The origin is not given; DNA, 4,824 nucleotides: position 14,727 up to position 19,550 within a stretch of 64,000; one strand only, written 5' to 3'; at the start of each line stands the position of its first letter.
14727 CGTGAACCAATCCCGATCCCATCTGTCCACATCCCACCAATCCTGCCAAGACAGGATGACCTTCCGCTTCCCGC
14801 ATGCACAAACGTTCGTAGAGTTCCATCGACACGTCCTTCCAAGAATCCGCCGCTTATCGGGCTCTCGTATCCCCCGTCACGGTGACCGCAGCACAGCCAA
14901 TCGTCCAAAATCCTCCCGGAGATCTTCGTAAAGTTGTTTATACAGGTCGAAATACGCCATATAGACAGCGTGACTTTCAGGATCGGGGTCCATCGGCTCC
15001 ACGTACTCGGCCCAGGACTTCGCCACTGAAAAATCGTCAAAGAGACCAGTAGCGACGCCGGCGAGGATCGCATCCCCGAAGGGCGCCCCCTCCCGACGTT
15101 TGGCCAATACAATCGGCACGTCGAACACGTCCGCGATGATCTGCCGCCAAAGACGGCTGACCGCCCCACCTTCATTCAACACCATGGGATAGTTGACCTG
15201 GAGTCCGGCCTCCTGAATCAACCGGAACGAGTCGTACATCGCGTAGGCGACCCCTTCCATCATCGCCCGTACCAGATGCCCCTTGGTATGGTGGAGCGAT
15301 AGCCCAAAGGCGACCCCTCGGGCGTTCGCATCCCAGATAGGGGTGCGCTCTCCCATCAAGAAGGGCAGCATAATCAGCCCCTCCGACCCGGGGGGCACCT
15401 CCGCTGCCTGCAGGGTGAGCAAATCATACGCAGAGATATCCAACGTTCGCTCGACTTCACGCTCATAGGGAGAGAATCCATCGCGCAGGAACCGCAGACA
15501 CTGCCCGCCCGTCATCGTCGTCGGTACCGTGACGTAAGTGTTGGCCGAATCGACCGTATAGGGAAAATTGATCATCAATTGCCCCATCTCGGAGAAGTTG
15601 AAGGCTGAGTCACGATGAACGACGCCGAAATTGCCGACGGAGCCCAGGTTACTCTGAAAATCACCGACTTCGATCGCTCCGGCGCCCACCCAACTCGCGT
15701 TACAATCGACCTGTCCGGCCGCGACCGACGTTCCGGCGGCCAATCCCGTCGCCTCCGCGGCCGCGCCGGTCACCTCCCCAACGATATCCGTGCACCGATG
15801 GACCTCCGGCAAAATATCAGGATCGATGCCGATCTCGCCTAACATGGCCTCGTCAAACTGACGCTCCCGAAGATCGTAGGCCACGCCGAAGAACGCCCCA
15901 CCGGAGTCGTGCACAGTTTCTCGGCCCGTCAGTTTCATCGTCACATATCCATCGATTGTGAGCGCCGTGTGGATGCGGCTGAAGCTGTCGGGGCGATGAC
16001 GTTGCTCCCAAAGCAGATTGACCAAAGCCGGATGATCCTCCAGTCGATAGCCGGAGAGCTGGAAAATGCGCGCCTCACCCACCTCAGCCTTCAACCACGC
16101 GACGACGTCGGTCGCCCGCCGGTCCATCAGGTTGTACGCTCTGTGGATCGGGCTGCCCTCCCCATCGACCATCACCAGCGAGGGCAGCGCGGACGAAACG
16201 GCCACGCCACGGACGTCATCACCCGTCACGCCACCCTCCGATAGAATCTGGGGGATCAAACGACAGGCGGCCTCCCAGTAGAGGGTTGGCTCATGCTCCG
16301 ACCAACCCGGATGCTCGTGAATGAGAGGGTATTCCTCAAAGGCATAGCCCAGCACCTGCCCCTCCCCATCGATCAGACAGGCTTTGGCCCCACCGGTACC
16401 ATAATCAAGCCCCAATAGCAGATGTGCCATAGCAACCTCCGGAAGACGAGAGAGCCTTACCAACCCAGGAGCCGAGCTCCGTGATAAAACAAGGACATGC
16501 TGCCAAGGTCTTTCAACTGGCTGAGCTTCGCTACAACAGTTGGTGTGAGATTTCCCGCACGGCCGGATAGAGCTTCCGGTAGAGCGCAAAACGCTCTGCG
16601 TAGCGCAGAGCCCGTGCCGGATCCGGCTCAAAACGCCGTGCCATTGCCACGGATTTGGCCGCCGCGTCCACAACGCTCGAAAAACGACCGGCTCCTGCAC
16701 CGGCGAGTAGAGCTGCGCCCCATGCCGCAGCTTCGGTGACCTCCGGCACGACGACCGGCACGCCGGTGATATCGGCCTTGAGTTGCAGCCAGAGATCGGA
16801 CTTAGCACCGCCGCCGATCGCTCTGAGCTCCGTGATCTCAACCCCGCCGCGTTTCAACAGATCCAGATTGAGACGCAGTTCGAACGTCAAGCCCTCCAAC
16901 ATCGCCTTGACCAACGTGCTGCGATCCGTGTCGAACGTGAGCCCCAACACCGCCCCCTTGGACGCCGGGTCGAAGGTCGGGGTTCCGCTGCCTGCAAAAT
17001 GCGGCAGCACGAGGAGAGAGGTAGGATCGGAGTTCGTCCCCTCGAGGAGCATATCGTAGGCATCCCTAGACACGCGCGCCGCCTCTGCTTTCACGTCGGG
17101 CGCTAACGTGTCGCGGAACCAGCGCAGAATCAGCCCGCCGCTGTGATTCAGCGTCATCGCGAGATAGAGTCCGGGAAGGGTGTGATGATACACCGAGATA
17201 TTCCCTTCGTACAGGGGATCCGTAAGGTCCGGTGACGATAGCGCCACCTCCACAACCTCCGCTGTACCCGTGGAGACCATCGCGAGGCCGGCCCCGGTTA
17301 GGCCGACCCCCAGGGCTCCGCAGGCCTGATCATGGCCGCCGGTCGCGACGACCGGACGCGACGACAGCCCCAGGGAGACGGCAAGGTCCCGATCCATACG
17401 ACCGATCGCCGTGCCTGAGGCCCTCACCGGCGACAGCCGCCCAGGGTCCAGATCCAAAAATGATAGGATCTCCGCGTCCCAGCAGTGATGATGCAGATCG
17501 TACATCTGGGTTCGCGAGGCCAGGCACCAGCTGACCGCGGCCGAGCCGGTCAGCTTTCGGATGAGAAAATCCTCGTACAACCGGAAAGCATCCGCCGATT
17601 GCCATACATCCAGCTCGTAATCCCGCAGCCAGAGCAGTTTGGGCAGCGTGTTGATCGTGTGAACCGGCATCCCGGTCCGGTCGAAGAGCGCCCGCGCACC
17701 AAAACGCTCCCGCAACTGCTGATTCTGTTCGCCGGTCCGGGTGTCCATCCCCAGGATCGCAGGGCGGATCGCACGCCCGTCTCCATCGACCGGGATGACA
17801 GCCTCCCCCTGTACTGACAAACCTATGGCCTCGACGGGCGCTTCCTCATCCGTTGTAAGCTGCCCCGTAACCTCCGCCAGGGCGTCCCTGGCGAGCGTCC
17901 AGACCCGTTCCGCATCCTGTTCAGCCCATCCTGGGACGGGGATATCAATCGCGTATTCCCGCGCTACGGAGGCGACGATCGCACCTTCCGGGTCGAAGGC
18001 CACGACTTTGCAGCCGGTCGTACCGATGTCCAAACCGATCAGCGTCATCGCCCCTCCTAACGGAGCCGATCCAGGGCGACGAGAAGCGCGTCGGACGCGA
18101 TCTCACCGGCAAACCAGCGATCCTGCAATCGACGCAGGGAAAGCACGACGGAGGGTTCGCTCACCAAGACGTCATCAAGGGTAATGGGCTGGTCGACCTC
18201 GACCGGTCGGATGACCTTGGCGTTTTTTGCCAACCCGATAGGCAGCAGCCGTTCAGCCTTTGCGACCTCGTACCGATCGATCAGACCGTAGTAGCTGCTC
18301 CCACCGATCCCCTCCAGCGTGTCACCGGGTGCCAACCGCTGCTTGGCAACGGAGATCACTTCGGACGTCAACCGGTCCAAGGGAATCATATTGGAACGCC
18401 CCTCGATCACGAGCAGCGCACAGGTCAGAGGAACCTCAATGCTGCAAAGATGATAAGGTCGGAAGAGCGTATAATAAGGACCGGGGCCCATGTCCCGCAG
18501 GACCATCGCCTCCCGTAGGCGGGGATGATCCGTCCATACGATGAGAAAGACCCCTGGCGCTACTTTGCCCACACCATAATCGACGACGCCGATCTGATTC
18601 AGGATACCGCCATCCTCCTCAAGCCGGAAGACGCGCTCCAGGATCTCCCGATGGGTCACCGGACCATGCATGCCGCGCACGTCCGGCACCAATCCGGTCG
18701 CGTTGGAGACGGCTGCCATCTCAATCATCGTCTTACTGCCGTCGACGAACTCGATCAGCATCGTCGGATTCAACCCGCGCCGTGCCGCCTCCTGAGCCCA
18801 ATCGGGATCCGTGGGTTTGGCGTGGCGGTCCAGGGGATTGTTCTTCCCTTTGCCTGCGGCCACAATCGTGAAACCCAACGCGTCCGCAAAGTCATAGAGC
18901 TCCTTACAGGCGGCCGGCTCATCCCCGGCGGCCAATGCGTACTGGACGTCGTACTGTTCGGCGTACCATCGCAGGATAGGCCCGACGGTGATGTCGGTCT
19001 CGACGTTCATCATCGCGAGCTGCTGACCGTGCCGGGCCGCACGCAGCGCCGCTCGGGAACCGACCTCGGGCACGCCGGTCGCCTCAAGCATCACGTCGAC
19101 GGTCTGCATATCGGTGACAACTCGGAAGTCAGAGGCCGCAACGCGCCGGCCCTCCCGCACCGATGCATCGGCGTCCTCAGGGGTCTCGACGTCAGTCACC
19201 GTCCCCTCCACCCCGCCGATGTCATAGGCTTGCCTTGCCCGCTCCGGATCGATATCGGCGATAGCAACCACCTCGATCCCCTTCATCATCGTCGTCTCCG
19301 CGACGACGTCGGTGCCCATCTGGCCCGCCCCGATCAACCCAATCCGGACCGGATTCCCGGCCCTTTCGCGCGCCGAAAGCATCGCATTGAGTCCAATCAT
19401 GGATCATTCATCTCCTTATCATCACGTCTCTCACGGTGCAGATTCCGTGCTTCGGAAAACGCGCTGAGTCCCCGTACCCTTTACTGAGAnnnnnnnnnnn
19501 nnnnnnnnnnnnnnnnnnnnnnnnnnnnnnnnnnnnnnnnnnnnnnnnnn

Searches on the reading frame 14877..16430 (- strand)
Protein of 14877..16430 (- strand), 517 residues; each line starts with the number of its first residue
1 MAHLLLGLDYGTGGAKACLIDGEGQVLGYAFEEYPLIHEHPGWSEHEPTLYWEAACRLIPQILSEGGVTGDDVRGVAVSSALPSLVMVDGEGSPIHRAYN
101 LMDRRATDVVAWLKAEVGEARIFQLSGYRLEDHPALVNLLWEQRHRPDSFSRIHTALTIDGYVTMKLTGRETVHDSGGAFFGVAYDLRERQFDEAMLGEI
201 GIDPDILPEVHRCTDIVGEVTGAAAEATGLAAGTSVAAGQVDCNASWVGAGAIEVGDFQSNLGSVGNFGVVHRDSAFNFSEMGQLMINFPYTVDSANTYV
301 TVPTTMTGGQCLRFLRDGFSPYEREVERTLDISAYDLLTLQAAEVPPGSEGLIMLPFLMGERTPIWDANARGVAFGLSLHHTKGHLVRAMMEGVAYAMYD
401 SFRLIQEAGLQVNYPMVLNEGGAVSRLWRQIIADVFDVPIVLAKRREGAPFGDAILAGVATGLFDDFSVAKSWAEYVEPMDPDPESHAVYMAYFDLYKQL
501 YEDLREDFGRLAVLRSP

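Call 59: search_protein_families(library=ncbifam, proteins=[window:14877-16430:-], max_evalue=1e-10)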
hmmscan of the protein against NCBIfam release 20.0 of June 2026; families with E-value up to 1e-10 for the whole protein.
window:14877-16430:- (517 aa): 11 families
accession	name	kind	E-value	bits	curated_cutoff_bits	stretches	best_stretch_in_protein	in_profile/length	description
TIGR01312.1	XylB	equivalog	1.7e-91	307.1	380.25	1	6-502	1-481/481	xylulokinase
TIGR01314.1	gntK_FGGY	equivalog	8.6e-71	239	648.55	1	5-512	2-501/505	gluconokinase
NF008187.0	PRK10939.1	equivalog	5.7e-61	206.7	528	1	3-504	4-503/521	autoinducer-2 kinase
NF011601.0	PRK15027.1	equivalog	1.6e-48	165.3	912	1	6-505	3-480/484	xylulokinase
TIGR01311.1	glycerol_kin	equivalog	1e-47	162.6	590.35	1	4-473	2-463/496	glycerol kinase GlpK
NF000756.0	PRK00047.1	subfamily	7.1e-47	159.8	498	1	4-476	6-467/502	glycerol kinase GlpK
NF003154.0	PRK04123.1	equivalog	3.2e-40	138.4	428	1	327-504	358-537/554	ribulokinase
TIGR01315.1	5C_CHO_kinase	subfamily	1.6e-32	113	408.7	2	6-253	3-266/541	FGGY family pentulose kinase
TIGR02628.1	fuculo_kin_coli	equivalog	5.7e-28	98.1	470.9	1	66-472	64-453/465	L-fuculokinase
TIGR01234.1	L-ribulokinase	equivalog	3.6e-26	92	583.25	1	330-502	354-528/536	ribulokinase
TIGR02627.1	rhamnulo_kin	equivalog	3.8e-11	42.2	527.95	1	85-227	80-228/454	rhamnulokinase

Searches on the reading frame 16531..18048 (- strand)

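Call 5: search_protein_families(library=pfam, proteins=[window:16531-18048:-], max_evalue=0.001)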
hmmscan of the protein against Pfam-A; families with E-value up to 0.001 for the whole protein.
window:16531-18048:- (505 aa): 2 families
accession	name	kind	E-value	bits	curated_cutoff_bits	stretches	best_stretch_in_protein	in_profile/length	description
PF00370.27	FGGY_N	-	4.4e-55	187.4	28.8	1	3-247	2-245/245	FGGY family of carbohydrate kinases, N-terminal domain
PF02782.22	FGGY_C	-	6.3e-36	124.5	27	1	256-451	1-196/198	FGGY family of carbohydrate kinases, C-terminal domain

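Call 59: search_protein_families(library=ncbifam, proteins=[window:16531-18048:-], max_evalue=1e-10)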
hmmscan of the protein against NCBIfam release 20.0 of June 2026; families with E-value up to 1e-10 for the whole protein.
window:16531-18048:- (505 aa): 12 families
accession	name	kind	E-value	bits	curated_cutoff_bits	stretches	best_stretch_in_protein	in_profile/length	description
TIGR01312.1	XylB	equivalog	8.2e-103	344.5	380.25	1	4-494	1-480/481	xylulokinase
NF008187.0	PRK10939.1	equivalog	6.7e-69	232.9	528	1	3-500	6-506/521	autoinducer-2 kinase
TIGR01314.1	gntK_FGGY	equivalog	6.9e-65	219.5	648.55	1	3-493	2-489/505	gluconokinase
NF011601.0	PRK15027.1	equivalog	1.9e-60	204.6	912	1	4-496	3-478/484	xylulokinase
TIGR01311.1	glycerol_kin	equivalog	1.6e-56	191.7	590.35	1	4-483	4-480/496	glycerol kinase GlpK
NF000756.0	PRK00047.1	subfamily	5.7e-54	183.2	498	1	4-480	8-478/502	glycerol kinase GlpK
TIGR02628.1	fuculo_kin_coli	equivalog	1.6e-51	175.7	470.9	1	4-475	4-464/465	L-fuculokinase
NF003154.0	PRK04123.1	equivalog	8.7e-35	120.4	428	1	135-495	161-535/554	ribulokinase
TIGR01315.1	5C_CHO_kinase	subfamily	1.7e-31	109.5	408.7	1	3-491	2-531/541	FGGY family pentulose kinase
TIGR01234.1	L-ribulokinase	equivalog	3.4e-28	98.7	583.25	1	134-494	158-527/536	ribulokinase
TIGR02627.1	rhamnulo_kin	equivalog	6.6e-26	90.9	527.95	1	44-277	39-268/454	rhamnulokinase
NF007925.0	PRK10640.1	equivalog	5.8e-23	81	639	1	47-281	48-278/489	rhamnulokinase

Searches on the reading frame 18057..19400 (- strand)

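Call 5: search_protein_families(library=pfam, proteins=[window:18057-19400:-], max_evalue=0.001)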
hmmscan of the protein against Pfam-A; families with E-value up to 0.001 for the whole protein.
window:18057-19400:- (447 aa): 1 family
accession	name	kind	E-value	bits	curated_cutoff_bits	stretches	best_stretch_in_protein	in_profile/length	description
PF21135.2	DRL_cat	-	3.8e-62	209.6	27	1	159-323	1-164/164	Oxidoreductase DRL, catalytic domain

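Call 59: search_protein_families(library=ncbifam, proteins=[window:18057-19400:-], max_evalue=1e-10)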
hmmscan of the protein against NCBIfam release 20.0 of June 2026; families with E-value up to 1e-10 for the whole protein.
window:18057-19400:- (447 aa): 0 families
